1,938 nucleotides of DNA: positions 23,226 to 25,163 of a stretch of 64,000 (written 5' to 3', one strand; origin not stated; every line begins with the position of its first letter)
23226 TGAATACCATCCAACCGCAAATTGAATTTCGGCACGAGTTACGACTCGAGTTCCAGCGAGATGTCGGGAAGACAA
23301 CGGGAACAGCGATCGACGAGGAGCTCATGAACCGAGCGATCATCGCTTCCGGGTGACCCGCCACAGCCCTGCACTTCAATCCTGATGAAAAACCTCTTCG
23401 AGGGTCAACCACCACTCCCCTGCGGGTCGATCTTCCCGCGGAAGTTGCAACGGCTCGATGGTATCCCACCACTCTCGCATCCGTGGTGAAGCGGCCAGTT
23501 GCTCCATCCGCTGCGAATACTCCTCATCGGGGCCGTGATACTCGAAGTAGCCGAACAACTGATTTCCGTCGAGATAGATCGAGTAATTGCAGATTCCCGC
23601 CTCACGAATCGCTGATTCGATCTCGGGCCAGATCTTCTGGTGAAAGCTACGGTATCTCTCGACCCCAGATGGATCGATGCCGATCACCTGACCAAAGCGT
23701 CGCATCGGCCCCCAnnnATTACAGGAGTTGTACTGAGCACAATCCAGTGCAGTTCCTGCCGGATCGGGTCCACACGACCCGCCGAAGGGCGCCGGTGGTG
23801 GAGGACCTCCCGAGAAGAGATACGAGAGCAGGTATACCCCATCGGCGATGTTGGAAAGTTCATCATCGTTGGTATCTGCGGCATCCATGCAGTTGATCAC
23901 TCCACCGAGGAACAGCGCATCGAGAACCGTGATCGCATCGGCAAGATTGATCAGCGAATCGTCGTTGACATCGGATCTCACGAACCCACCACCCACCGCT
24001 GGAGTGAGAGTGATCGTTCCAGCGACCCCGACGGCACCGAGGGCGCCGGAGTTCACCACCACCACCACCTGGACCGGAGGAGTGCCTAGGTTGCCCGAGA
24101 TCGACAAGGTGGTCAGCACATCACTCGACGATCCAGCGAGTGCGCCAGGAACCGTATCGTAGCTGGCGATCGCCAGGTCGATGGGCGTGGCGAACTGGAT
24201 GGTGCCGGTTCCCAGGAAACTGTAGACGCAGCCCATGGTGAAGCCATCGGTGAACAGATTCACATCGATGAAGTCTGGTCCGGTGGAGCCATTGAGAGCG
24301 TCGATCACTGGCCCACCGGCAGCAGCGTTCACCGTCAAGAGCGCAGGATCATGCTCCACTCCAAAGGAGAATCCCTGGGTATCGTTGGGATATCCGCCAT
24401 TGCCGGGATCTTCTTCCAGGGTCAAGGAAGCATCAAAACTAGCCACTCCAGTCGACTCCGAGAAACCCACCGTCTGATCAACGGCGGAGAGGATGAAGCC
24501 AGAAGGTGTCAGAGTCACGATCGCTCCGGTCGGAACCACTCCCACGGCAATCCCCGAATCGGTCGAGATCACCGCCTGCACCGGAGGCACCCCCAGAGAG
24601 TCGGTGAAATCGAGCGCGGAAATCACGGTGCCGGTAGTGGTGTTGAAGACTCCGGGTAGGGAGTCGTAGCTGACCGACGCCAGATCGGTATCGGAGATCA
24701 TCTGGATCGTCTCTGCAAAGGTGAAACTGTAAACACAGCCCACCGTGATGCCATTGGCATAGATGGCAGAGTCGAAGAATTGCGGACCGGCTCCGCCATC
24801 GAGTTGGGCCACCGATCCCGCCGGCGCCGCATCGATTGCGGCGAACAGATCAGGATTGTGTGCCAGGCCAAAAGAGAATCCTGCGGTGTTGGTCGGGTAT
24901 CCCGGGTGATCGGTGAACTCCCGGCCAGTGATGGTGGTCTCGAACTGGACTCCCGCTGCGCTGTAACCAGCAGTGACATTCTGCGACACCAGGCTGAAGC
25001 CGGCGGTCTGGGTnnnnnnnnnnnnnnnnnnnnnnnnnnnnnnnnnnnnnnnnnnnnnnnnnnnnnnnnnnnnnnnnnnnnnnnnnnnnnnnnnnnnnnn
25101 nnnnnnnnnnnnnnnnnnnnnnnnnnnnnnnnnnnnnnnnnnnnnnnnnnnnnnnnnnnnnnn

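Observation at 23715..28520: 1601-aa thermolysin-family protease carrying three PPC-like domains, three MopE-like Cys motifs, Ig-like repeats and the dockerin-like C-terminal module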

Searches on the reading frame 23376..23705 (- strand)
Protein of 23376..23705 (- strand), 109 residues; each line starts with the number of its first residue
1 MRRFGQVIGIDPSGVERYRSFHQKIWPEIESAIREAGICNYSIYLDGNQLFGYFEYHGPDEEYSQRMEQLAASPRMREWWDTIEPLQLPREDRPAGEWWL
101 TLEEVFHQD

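Call 42: search_protein_families(library=pfam, proteins=[window:23376-23705:-], max_evalue=0.0001)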
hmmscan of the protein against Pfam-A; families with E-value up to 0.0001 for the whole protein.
window:23376-23705:- (109 aa): 1 family
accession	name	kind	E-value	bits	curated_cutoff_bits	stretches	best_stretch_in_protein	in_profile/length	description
PF05336.19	rhaM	-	5.3e-29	100.9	23.4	1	3-107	1-104/105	L-rhamnose mutarotase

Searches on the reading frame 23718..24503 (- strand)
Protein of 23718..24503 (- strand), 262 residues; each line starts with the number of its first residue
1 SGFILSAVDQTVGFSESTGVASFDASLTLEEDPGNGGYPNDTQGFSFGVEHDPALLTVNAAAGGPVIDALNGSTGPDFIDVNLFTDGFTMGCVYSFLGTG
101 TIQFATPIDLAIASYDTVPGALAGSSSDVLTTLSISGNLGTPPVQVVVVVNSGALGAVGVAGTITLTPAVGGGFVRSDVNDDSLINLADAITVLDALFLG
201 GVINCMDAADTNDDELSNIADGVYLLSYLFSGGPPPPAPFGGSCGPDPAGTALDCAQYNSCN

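Call 29: predict_structure(alignment_id=A3)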
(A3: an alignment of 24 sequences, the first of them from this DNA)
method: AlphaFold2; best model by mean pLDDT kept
length: 262 residues; sequences in the alignment: 24
mean_pLDDT: 92.1   pTM: 0.68
mean pLDDT of the five models: 92.1, 92.0, 91.8, 91.5, 91.3
residues with pLDDT >= 90: 200; 70-90: 54; 50-70: 8; < 50: 0
segments of 3 or more residues with pLDDT < 50: none
pLDDT, mean of each block of 10 residues (from residue 1): 93 85 94 94 97 98 95 93 98 89 96 95 93 97 96 95 90 85 93 94 92 93 96 91 77 80 67
secondary structure, 60 per line:
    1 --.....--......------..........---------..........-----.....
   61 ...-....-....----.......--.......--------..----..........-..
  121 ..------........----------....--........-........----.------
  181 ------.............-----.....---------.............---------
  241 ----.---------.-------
elements in order: E3-7 E10-15 E22-31 E41-50 E56-63 H65-68 H70-73 E78-84 E87-93 E108-117 H119-122 E129-136 E147-150 E153-160 E162-169 H187-199 H206-209 H219-231

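Call 32: fold_search(model_id=the predicted structure, library=pdb)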
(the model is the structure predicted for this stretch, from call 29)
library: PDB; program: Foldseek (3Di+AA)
matches with E <= 10: 1323; with E <= 0.001: 57
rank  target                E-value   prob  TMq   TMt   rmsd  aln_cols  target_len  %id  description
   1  5lxv_A                3.0e-10  1.00  0.44  0.62   4.9       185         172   11  Crystal structure of Ruminococcus flavefaciens scaffoldin C cohesin in complex with a dockerin from an uncharacterized (released 2016-10-19)
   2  5lxv_C                3.8e-10  1.00  0.43  0.61   4.9       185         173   10  Crystal structure of Ruminococcus flavefaciens scaffoldin C cohesin in complex with a dockerin from an uncharacterized (released 2016-10-19)
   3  1g1k_A                4.5e-09  1.00  0.39  0.67   6.0       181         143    9  COHESIN MODULE FROM THE CELLULOSOME OF CLOSTRIDIUM CELLULOLYTICUM (released 2000-11-22)
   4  4dh2_A                9.3e-09  1.00  0.45  0.70   3.6       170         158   15  Crystal structure of Coh-OlpC(Cthe_0452)-Doc435(Cthe_0435) complex: A novel type I Cohesin-Dockerin complex from Clost (released 2012-11-28)
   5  4dh2_C                9.8e-09  1.00  0.45  0.71   4.4       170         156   14  Crystal structure of Coh-OlpC(Cthe_0452)-Doc435(Cthe_0435) complex: A novel type I Cohesin-Dockerin complex from Clost (released 2012-11-28)
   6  2vn5_C                1.8e-08  1.00  0.45  0.76   3.5       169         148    9  The Clostridium cellulolyticum dockerin displays a dual binding mode for its cohesin partner (released 2008-05-20)
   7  6kgc_A                2.3e-08  1.00  0.45  0.77   3.9       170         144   12  Crystal structure of CaDoc0917(R49D)-CaCohA2 complex at pH 5.4 (released 2020-07-08)
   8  2vn5_A                2.4e-08  1.00  0.44  0.77   3.9       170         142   10  The Clostridium cellulolyticum dockerin displays a dual binding mode for its cohesin partner (released 2008-05-20)
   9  2vn6_A                2.5e-08  1.00  0.45  0.73   3.8       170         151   10  The Clostridium cellulolyticum dockerin displays a dual binding mode for its cohesin partner (released 2008-05-13)
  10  5nrm_A                3.2e-08  1.00  0.44  0.76   3.8       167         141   18  Crystal structure of the sixth cohesin from Acetivibrio cellulolyticus' scaffoldin B in complex with Cel5 dockerin S51 (released 2018-01-31)
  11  4fl4_C                3.6e-08  1.00  0.46  0.40   8.9       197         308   12  Scaffoldin conformation and dynamics revealed by a ternary complex from the Clostridium thermocellum cellulosome (released 2012-06-27)
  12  6kgf_C                4.6e-08  1.00  0.45  0.76   3.8       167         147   12  Crystal structure of CaDoc0917(R16D)-CaCohA2 complex at pH 8.2 (released 2020-07-08)
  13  6kgf_A                5.2e-08  1.00  0.45  0.77   3.5       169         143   13  Crystal structure of CaDoc0917(R16D)-CaCohA2 complex at pH 8.2 (released 2020-07-08)
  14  6kge_A                7.8e-08  1.00  0.45  0.78   3.5       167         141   12  Crystal structure of CaDoc0917(R16D)-CaCohA2 complex at pH 5.5 (released 2020-07-08)
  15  4ums                  9.9e-08  1.00  0.45  0.73   3.5       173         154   10  The crystal structure of the seventh ScaB type I cohesin from Pseudobacteroides cellulosolvens (released 2015-05-06)
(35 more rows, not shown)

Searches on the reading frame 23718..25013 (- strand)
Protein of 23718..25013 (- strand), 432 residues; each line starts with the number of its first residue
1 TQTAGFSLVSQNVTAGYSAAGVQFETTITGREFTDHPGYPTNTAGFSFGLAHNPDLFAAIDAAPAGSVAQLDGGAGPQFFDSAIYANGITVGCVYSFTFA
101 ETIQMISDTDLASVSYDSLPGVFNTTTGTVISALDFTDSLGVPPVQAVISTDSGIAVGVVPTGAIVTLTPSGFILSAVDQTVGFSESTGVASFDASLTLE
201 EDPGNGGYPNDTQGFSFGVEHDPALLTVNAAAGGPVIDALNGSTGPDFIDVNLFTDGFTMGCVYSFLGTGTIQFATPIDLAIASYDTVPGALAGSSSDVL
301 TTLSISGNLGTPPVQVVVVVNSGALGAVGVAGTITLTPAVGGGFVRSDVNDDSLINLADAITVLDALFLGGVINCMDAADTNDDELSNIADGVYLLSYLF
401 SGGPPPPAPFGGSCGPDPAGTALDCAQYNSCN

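Call 17: find_homologous_proteins(query=window:23718-25013:-, max_evalue=0.001)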
Query seq(432 aa) (432 aa): 32 proteins with E <= 0.001 among 8000 candidates.
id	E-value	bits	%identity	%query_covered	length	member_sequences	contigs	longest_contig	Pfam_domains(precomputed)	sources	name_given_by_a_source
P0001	1.3e-197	675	74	99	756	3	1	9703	-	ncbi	ncbi:MAG: hypothetical protein AAEJ46_09040, partial [Planctomycetota bacterium]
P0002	3.4e-121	423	41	93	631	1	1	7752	-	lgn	-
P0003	7.7e-114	399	47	90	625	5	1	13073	-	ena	-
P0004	1.0e-91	326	61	59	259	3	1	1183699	-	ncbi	ncbi:MAG: hypothetical protein ACJ0DK_06575 [Planctomycetota bacterium]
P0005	8.0e-77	277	36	99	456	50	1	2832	-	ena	-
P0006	2.6e-75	272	53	61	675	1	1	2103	PF23759.2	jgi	jgi:hypothetical protein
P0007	3.7e-74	269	39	91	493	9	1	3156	-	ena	-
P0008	3.9e-73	265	52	61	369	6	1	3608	-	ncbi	ncbi:MAG: hypothetical protein AAEJ46_07960, partial [Planctomycetota bacterium]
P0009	2.7e-72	262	53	61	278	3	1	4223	-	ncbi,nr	ncbi:MAG: hypothetical protein VX949_08845, partial [Planctomycetota bacterium]|nr:hypothetical prot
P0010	4.9e-67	245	51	60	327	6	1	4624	-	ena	-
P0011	4.9e-63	232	49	60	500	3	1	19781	PF23759.2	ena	-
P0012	2.8e-54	203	37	91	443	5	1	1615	PF00404.25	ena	-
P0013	2.9e-52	196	36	82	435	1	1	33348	-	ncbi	ncbi:MAG: hypothetical protein ACKVX7_13320 [Planctomycetota bacterium]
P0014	7.9e-44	169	43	56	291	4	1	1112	-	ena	-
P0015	5.0e-43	166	32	86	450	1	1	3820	-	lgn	-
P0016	2.3e-42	164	33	91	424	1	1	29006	PF00404.25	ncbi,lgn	-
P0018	4.3e-23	100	30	91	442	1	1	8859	-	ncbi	-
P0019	3.8e-22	97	30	96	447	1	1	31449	PF00963.25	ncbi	ncbi:MAG: hypothetical protein AAF581_12255 [Planctomycetota bacterium]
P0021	2.7e-18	84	52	21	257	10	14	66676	PF00404.25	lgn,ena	-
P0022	4.3e-18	84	37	51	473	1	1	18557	-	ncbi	-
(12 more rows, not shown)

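Call 19: search_protein_families(library=pfam, proteins=[P0002, P0003, P0005, P0012, P0013, P0016, P0018, P0019, P0022, P0004], max_evalue=1)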
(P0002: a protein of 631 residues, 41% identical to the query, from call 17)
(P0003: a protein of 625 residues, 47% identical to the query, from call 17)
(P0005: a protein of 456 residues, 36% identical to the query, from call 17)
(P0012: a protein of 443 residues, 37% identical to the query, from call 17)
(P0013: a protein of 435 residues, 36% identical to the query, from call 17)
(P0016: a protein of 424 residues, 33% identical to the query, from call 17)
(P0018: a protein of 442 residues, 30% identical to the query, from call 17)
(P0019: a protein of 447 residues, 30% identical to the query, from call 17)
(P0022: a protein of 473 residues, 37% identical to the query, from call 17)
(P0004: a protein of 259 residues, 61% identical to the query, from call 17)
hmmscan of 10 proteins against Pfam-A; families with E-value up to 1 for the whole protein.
P0002 (631 aa): 1 family
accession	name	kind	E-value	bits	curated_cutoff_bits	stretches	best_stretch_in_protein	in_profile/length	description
PF05153.21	MIOX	-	0.036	14.1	25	0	285-335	105-155/249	Myo-inositol oxygenase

P0003 (625 aa): 1 family
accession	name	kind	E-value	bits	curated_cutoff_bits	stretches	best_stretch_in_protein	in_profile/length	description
PF24339.2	OB_DEPS-1_3rd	-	0.19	11.9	27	0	30-51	30-51/63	P-granule-associated protein DEPS-1, third OB-fold domain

P0005 (456 aa): 1 family
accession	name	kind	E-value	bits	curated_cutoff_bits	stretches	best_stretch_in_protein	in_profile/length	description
PF21467.3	BetaGal_gal-bd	-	0.081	13.5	27.3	1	103-134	27-56/62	Beta-galactosidase, galactose-binding domain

P0012 (443 aa): 2 families
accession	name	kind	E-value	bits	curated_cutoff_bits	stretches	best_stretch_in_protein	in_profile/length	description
PF00404.24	Dockerin_1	-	3.3e-07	30.8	22.9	1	357-404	2-50/57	Dockerin type I domain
PF01006.25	HCV_NS4a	-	0.094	12.8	27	0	143-170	15-36/55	Hepatitis C virus non-structural protein NS4a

P0013 (435 aa): 2 families
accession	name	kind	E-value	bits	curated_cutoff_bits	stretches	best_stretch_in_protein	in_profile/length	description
PF00404.24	Dockerin_1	-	0.0048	17.5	22.9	1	353-404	2-54/57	Dockerin type I domain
PF19922.4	bpX6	-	0.23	11.7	27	1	263-335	34-106/170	MoxR-vWA-beta-propeller ternary system domain bpX6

P0016 (424 aa): 1 family
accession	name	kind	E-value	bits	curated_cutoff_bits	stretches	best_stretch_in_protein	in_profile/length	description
PF00404.24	Dockerin_1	-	2e-05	25.1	22.9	1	339-388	2-52/57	Dockerin type I domain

P0018 (442 aa): 0 families

P0019 (447 aa): 3 families
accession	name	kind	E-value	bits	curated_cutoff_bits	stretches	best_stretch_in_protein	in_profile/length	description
PF00963.24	Cohesin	-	1.2e-05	26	24.1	1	203-252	5-55/139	Cohesin domain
PF11825.13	Nuc_recep-AF1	-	0.002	18.6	27.3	1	30-98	16-83/114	Nuclear/hormone receptor activator site AF-1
PF00404.24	Dockerin_1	-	0.96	10.1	22.9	0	362-394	2-35/57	Dockerin type I domain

P0022 (473 aa): 0 families

P0004 (259 aa): 1 family
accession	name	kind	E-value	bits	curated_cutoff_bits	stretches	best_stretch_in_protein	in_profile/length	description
PF00404.24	Dockerin_1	-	0.17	12.5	22.9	1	173-225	2-56/57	Dockerin type I domain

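Call 34: find_encoding_contigs(protein=P0004, flank=10000, max_places=2)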
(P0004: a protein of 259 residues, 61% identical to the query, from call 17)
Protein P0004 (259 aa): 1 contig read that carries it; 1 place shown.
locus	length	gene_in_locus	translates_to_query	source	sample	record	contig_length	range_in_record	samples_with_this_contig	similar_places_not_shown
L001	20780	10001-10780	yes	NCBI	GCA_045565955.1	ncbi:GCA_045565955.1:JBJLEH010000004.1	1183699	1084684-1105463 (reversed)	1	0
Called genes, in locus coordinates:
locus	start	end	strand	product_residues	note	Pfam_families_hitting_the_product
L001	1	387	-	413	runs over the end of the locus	PF05195:AMP_N, PF00557:Peptidase_M24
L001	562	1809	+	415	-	PF07884:VKOR, PF01323:DSBA, PF13462:Thioredoxin_4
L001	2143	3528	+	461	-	-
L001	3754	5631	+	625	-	-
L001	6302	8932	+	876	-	PF01447:Peptidase_M4, PF02868:Peptidase_M4_C, PF23759:GBD_T9SS_assoc (faint)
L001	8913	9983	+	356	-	-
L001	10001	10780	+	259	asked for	-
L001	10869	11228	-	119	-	PF12973:Cupin_7 (weak), PF07883:Cupin_2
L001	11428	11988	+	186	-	PF18306:LDcluster4, PF03641:Lysine_decarbox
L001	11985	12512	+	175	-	PF12867:DinB_2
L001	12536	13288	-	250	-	-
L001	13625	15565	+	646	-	PF13385:Laminin_G_3, PF00149:Metallophos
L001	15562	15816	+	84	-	-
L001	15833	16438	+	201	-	PF14080:DUF4261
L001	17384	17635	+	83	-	-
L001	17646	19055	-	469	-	PF03023:MurJ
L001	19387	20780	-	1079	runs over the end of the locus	PF01483:P_proprotein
